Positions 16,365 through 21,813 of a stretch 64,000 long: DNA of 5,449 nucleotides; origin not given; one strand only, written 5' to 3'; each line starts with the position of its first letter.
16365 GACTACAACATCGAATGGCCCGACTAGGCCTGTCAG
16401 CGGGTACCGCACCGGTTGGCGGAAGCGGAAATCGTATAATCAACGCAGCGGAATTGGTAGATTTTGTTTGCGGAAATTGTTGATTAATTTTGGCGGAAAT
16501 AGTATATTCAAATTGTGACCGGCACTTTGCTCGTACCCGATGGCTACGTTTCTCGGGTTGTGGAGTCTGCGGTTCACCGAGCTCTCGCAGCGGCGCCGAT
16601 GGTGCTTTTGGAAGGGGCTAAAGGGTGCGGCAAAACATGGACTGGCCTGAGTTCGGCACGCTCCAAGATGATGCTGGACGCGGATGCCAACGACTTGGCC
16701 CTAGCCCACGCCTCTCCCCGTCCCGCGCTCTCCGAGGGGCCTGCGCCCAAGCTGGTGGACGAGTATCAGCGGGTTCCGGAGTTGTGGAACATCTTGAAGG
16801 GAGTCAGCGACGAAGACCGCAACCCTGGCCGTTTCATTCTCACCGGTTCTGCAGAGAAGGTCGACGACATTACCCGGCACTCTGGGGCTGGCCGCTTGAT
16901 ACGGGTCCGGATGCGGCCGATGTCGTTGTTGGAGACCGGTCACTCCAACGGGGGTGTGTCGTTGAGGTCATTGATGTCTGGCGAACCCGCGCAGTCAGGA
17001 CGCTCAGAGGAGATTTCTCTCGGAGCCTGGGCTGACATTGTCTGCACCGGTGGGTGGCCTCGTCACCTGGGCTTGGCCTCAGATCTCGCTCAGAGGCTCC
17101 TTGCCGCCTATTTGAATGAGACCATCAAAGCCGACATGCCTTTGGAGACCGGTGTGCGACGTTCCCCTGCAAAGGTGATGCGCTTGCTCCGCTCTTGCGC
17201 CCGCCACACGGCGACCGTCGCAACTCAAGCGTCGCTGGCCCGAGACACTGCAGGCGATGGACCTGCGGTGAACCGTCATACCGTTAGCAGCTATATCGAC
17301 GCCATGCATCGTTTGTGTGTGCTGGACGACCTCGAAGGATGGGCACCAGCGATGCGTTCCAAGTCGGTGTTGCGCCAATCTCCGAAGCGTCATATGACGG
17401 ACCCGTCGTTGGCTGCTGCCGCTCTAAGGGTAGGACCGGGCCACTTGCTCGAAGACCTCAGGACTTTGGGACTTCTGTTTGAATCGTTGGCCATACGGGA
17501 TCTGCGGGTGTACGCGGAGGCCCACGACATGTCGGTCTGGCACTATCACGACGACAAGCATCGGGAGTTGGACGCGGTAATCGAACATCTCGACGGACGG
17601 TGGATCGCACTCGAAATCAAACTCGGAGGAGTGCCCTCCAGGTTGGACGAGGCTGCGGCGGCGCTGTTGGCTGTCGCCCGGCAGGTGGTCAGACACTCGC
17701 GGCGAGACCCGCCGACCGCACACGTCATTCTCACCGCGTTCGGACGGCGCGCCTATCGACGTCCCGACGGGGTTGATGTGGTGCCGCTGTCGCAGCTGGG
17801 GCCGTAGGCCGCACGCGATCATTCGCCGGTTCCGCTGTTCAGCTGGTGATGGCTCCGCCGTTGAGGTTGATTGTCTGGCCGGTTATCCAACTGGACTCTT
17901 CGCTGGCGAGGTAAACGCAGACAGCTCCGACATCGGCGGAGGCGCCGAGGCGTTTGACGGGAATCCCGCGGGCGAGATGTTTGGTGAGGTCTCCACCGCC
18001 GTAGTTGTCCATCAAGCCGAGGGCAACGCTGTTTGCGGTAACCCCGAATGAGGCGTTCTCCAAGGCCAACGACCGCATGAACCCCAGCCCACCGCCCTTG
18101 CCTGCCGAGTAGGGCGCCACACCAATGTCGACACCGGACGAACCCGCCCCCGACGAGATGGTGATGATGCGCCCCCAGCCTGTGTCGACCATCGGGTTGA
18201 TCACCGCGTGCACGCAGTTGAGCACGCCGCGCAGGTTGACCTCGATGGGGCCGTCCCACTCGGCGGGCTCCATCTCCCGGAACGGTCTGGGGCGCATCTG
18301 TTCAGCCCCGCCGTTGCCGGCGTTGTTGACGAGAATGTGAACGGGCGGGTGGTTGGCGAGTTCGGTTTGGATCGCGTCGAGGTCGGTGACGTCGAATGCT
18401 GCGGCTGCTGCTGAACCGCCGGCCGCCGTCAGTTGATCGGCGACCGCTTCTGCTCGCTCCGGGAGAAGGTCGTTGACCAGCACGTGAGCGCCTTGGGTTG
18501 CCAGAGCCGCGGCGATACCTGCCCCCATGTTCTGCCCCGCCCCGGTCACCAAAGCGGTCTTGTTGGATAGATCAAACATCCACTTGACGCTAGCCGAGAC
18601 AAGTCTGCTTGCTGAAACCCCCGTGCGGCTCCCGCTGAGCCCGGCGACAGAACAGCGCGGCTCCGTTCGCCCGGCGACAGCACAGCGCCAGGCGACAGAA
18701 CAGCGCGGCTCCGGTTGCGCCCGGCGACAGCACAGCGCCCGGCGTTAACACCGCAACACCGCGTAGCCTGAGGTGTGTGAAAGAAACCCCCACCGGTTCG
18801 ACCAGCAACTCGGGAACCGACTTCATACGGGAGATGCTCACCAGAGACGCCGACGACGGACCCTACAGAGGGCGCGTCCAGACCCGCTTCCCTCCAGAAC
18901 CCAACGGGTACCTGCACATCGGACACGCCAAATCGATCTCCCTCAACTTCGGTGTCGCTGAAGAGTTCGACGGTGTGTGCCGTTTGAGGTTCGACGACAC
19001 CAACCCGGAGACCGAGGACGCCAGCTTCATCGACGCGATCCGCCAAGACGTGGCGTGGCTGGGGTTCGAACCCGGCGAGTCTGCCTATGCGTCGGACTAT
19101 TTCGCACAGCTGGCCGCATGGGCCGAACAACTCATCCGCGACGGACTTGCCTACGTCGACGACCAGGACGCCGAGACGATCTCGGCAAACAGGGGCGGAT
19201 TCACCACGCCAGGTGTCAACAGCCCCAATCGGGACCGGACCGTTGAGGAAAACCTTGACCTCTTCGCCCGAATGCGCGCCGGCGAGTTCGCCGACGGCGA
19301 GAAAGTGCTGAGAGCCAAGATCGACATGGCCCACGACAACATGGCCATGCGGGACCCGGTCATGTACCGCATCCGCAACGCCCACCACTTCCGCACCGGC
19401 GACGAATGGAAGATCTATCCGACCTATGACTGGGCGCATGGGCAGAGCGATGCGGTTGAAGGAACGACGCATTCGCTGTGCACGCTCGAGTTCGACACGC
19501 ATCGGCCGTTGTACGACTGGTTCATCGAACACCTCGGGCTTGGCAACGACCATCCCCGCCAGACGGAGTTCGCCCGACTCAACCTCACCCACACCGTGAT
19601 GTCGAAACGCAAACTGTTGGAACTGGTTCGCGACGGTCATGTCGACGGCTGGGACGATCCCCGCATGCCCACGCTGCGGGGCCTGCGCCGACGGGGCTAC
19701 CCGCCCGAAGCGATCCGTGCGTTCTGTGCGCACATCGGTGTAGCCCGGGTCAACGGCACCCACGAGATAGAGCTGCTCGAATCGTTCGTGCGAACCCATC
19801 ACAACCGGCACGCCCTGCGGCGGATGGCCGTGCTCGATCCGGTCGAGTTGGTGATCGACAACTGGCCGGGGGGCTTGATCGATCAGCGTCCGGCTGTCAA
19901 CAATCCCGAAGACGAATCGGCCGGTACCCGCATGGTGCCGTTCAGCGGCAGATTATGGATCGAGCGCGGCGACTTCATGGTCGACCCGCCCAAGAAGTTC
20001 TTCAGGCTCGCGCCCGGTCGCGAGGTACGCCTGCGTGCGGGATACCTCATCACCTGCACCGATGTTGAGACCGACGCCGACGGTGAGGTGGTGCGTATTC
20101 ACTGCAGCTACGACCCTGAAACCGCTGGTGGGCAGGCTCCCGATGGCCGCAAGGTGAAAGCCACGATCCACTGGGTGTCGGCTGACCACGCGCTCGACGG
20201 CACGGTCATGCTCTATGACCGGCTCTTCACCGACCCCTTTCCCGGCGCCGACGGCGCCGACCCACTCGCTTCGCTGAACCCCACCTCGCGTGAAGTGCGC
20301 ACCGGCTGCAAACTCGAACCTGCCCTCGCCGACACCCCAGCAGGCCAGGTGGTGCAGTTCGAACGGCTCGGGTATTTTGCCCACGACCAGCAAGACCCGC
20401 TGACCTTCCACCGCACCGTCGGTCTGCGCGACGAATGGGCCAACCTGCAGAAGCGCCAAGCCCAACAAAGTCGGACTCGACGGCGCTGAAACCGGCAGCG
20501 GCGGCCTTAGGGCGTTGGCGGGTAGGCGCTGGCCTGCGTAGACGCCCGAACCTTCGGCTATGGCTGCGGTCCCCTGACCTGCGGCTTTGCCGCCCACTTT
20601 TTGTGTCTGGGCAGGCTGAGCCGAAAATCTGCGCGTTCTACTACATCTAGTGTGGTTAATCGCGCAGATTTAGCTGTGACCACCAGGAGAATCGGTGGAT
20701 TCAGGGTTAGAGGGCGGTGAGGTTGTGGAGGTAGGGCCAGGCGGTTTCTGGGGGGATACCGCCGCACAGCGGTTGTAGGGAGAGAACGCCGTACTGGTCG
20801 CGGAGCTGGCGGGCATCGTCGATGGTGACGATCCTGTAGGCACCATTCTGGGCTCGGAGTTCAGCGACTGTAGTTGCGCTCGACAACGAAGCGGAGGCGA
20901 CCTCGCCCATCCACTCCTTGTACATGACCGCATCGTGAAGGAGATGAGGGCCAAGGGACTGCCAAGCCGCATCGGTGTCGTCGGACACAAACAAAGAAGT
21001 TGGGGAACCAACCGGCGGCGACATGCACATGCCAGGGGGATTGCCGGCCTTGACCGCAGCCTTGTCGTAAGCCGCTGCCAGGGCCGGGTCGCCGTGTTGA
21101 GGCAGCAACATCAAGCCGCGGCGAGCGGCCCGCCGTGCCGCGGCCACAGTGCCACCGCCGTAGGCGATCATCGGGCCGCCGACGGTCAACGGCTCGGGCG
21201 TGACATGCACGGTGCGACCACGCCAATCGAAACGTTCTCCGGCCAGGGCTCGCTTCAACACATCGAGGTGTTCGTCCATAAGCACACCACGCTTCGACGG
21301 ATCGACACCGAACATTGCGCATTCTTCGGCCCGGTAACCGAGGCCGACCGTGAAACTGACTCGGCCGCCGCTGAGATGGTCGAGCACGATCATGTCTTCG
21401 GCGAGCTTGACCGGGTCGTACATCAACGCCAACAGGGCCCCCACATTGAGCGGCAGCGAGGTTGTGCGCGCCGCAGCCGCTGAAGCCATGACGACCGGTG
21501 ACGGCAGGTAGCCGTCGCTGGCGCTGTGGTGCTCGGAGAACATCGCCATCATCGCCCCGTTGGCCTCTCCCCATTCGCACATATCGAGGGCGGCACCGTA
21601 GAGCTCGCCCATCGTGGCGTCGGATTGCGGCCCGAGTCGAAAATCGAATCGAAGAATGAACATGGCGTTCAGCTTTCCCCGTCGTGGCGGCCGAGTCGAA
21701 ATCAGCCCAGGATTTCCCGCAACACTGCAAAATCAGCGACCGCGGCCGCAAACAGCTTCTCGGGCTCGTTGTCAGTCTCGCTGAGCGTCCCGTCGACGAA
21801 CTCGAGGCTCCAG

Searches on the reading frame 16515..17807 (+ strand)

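Call 14: search_protein_families(library=pfam, proteins=[window:16515-17807:+])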
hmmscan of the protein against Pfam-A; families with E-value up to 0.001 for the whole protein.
window:16515-17807:+ (430 aa): 2 families
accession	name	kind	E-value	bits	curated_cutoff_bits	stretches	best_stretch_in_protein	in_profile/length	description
PF13635.12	DUF4143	-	7.6e-29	101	28.1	1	214-370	9-159/160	Domain of unknown function (DUF4143)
PF13173.12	AAA_14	-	2.4e-11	44.2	27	1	28-140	3-127/129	AAA domain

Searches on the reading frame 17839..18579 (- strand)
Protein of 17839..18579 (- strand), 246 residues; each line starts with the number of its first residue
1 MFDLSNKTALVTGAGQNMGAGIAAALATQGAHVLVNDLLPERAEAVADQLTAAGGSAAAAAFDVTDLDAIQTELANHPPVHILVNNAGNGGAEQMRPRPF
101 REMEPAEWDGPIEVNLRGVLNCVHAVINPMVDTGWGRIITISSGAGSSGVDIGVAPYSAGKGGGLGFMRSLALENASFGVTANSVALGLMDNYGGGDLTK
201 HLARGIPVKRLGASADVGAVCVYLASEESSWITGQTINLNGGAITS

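Call 30: search_protein_families(library=pfam, proteins=[window:17839-18579:-])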
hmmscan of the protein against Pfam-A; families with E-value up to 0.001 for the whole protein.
window:17839-18579:- (246 aa): 4 families
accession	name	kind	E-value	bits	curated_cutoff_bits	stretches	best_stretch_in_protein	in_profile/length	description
PF00106.31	adh_short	-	1.9e-43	148.7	26.6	1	7-191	1-183/195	short chain dehydrogenase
PF13561.12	adh_short_C2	-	4.5e-39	134.9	27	1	13-242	1-234/236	Enoyl-(Acyl carrier protein) reductase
PF08659.16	KR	-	1.8e-09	38.2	22.6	1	8-191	2-179/180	KR domain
PF02737.24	3HCDH_N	-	0.00073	19.9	22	1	11-53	4-45/180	3-hydroxyacyl-CoA dehydrogenase, NAD binding domain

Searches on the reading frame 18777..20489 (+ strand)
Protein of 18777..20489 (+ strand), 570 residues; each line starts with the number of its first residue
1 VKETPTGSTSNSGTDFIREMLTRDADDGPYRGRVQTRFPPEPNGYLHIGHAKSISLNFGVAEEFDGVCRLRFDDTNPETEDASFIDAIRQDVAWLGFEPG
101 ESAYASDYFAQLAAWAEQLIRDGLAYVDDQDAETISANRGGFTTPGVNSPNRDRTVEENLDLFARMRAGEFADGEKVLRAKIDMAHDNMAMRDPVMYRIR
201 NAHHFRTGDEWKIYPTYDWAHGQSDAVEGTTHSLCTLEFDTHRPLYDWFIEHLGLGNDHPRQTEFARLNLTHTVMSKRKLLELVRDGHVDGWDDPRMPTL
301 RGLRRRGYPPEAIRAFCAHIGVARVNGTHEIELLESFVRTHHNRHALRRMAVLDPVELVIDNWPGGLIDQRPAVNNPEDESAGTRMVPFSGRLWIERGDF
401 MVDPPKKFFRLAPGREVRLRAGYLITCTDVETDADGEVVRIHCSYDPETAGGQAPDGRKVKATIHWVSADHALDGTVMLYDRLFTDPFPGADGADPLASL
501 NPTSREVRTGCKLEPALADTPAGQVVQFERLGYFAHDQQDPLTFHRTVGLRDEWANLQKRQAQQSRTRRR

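Call 30: search_protein_families(library=pfam, proteins=[window:18777-20489:+])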
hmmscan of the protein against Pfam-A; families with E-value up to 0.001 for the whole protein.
window:18777-20489:+ (570 aa): 3 families
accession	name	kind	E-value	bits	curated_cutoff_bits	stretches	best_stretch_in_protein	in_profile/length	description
PF00749.27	tRNA-synt_1c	-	4.5e-98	328.5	23.4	1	34-340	2-310/314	tRNA synthetases class I (E and Q), catalytic domain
PF03950.23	tRNA-synt_1c_C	-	9.3e-26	90.3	23.9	1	346-446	1-91/91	tRNA synthetases class I (E and Q), anti-codon binding domain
PF20974.2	tRNA-synt_1c_C2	-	1e-18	68.2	23.9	1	463-537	1-69/69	tRNA synthetases class I (E and Q), anti-codon binding domain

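Call 48: find_encoding_contigs(protein=window:18777-20489:+, flank=1000, max_places=3)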
Protein window:18777-20489:+ (570 aa): no gene with exactly this product is on record in the collection.

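Call 61: find_homologous_proteins(query=window:18777-20489:+, max_evalue=1e-50)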
Query window:18777-20489:+ (570 aa): 8000 proteins with E <= 1e-50 among 8000 candidates; the best 120 are listed.
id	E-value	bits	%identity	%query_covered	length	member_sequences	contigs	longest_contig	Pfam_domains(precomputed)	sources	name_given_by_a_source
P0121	0.0e+0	1248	91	100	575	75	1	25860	PF20974.3,PF00749.28,PF03950.24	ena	-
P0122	0.0e+0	1241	92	99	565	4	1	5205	PF20974.3,PF00749.28,PF03950.24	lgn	-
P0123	0.0e+0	1177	92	95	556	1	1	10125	PF20974.3,PF00749.28,PF03950.24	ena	-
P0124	0.0e+0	1164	86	98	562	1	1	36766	PF20974.3,PF00749.28,PF03950.24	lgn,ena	-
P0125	0.0e+0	1149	85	98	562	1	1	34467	PF20974.3,PF00749.28,PF03950.24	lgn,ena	-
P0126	0.0e+0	1101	83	98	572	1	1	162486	PF20974.3,PF00749.28,PF03950.24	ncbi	-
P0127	0.0e+0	1099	83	98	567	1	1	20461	PF20974.3,PF00749.28,PF03950.24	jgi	jgi:glutaminyl-tRNA synthetase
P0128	0.0e+0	1098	82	99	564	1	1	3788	PF20974.3,PF00749.28,PF03950.24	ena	-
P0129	0.0e+0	1098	82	98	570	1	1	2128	PF20974.3,PF00749.28,PF03950.24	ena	-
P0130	0.0e+0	1096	83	97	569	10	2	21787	PF20974.3,PF00749.28,PF03950.24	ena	-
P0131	0.0e+0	1085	81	98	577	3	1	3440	PF20974.3,PF00749.28,PF03950.24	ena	-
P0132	0.0e+0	1084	83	96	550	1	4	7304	PF20974.3,PF00749.28,PF03950.24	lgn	-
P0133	0.0e+0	1084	82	97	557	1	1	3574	PF20974.3,PF00749.28,PF03950.24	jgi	jgi:glutaminyl-tRNA synthetase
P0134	0.0e+0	1082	82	96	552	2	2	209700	PF20974.3,PF00749.28,PF03950.24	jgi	jgi:glutaminyl-tRNA synthetase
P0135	0.0e+0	1081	82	96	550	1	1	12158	PF20974.3,PF00749.28,PF03950.24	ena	-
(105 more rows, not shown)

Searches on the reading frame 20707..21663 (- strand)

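Call 30: search_protein_families(library=pfam, proteins=[window:20707-21663:-])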
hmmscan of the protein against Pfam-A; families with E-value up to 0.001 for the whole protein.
window:20707-21663:- (318 aa): 1 family
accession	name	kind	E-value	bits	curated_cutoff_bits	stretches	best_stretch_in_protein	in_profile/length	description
PF00296.26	Bac_luciferase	-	3.7e-40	138.7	27.9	1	20-243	20-242/314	Luciferase-like monooxygenase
